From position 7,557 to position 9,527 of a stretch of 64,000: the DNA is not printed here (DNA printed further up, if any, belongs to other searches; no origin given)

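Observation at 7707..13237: Tandem duplicated module: a large GT-C-like polytopic membrane protein followed by a SAM methyltransferase, twice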

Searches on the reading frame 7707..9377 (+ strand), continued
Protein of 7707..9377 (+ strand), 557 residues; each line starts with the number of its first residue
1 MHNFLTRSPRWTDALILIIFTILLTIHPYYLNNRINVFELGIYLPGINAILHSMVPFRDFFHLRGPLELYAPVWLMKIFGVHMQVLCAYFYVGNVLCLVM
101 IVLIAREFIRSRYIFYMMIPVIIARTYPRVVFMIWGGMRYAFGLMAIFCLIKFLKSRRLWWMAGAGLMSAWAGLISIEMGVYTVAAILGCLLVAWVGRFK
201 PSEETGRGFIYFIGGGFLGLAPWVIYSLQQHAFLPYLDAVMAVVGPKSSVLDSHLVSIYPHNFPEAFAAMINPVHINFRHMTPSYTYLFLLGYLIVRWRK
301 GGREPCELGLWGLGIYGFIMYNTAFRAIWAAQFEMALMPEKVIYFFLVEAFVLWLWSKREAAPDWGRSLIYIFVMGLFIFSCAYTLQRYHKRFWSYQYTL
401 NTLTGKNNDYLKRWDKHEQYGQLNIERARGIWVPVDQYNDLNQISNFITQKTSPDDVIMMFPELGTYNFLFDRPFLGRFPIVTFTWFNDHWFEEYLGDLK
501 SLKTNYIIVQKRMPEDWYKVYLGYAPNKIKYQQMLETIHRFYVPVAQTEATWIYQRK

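Call 57: search_protein_representatives(alignment_id=A1)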
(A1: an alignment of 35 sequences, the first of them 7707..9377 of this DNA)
Query: 35 sequences, 561 profile positions. Proteins with E-value up to 0.001 (for the whole library): 2629; up to 1e-10: 717; up to 1e-30: 198. The best 150 are listed.
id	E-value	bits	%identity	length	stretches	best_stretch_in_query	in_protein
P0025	4.5e-251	850.7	-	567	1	5-560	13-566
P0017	2.6e-231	785.4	-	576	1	4-560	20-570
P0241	2.7e-221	752.4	-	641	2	8-404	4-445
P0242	4.3e-220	748.4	-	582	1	4-560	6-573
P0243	7.7e-211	717.9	-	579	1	4-560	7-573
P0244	1.4e-209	713.7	-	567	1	6-560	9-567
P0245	1.5e-209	713.6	-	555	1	10-560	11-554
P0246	2.5e-205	699.7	-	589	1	6-560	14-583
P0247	1.1e-202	691.0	-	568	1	12-560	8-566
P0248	1.5e-200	683.9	-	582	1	7-559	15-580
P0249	7.9e-200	681.5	-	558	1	5-559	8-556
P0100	7.9e-200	681.5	-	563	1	7-560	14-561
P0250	1.5e-197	674.0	-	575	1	5-559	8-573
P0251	1.7e-196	670.5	-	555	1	10-559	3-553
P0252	1.5e-195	667.4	-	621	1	7-560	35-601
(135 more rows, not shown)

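Call 74: fold_search(model_id=the predicted structure, library=pdb)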
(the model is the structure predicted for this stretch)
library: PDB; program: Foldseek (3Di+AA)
matches with E <= 10: 511; with E <= 0.001: 19
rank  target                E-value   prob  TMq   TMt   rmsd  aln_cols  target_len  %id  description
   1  8b6l_I                2.9e-07  1.00  0.50  0.42  13.3       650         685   11  Subtomogram average of the human Sec61-TRAP-OSTA-translocon (released 2022-12-07)
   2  9n9j_I                4.8e-07  1.00  0.54  0.45  13.0       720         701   12  Structure of a GRP94 folding intermediate engaged with a CCDC134- and FKBP11-bound secretory translocon (released 2025-11-19)
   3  6ezn_F                6.5e-07  1.00  0.53  0.47  13.7       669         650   10  Cryo-EM structure of the yeast oligosaccharyltransferase (OST) complex (released 2018-01-17)
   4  7zli_A                7.1e-07  1.00  0.53  0.46  11.1       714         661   11  Cryo-EM structure of C-mannosyltransferase CeDPY19, in complex with Dol25-P-Man and bound to CMT2-Fab and anti-Fab nan (released 2023-01-11)
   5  8age_A                1.2e-06  1.00  0.55  0.48  11.4       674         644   10  Structure of yeast oligosaccharylransferase complex with acceptor peptide bound (released 2022-12-07)
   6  7oci_F                1.5e-06  1.00  0.50  0.45  13.2       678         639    9  Cryo-EM structure of yeast Ost6p containing oligosaccharyltransferase complex (released 2022-02-16)
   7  7zlg_A                1.7e-06  1.00  0.57  0.49  10.3       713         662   11  Cryo-EM structure of C-mannosyltransferase CeDPY19, in complex with acceptor peptide and bound to CMT2-Fab and anti-Fa (released 2023-01-11)
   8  7zlh_A                2.8e-06  1.00  0.53  0.46  11.2       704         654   11  Cryo-EM structure of C-mannosyltransferase CeDPY19, in apo state, bound to CMT2-Fab and anti-Fab nanobody (released 2023-01-11)
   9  8pn9_A                3.4e-06  1.00  0.56  0.49   9.9       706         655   11  Structure of human oligosaccharyltransferase OST-A complex bound to NGI-1 (released 2024-05-08)
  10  8agb_A                4.0e-06  1.00  0.53  0.47  12.5       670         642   10  Structure of yeast oligosaccharylransferase complex with lipid-linked oligosaccharide bound (released 2022-12-07)
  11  5f15                  1.3e-05  1.00  0.50  0.51  11.5       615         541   11  Crystal Structure of ArnT from Cupriavidus metallidurans bound to Undecaprenyl phosphate (released 2016-02-17)
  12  8agc_A                1.4e-05  1.00  0.48  0.40  13.1       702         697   10  Structure of yeast oligosaccharylransferase complex with lipid-linked oligosaccharide and non-acceptor peptide bound (released 2022-12-07)
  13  5ezm                  1.7e-05  1.00  0.49  0.50  11.6       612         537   11  Crystal Structure of ArnT from Cupriavidus metallidurans in the apo state (released 2016-02-17)
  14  5ogl_A                2.3e-05  1.00  0.53  0.44   9.9       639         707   12  Structure of bacterial oligosaccharyltransferase PglB in complex with an acceptor peptide and an lipid-linked oligosac (released 2017-10-25)
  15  8if8_C                2.7e-05  1.00  0.48  0.45   9.9       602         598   14  Arabinosyltransferase AftA (released 2023-05-31)
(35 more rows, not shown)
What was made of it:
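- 7707..9380 (+): GT-C fold membrane glycosyltransferase A (557 aa; 11 TM helices plus a periplasmic C-terminal alpha/beta domain). Foldseek top 33 hits are all GT-C (call 74).
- On GT-C fold glycosyltransferases (GT-C_A class): Foldseek top 33 hits are all GT-C, TM-score on the query up to 0.57 (call 74).
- Foldseek ranks STT3 and DPY19 above ArnT (call 74).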
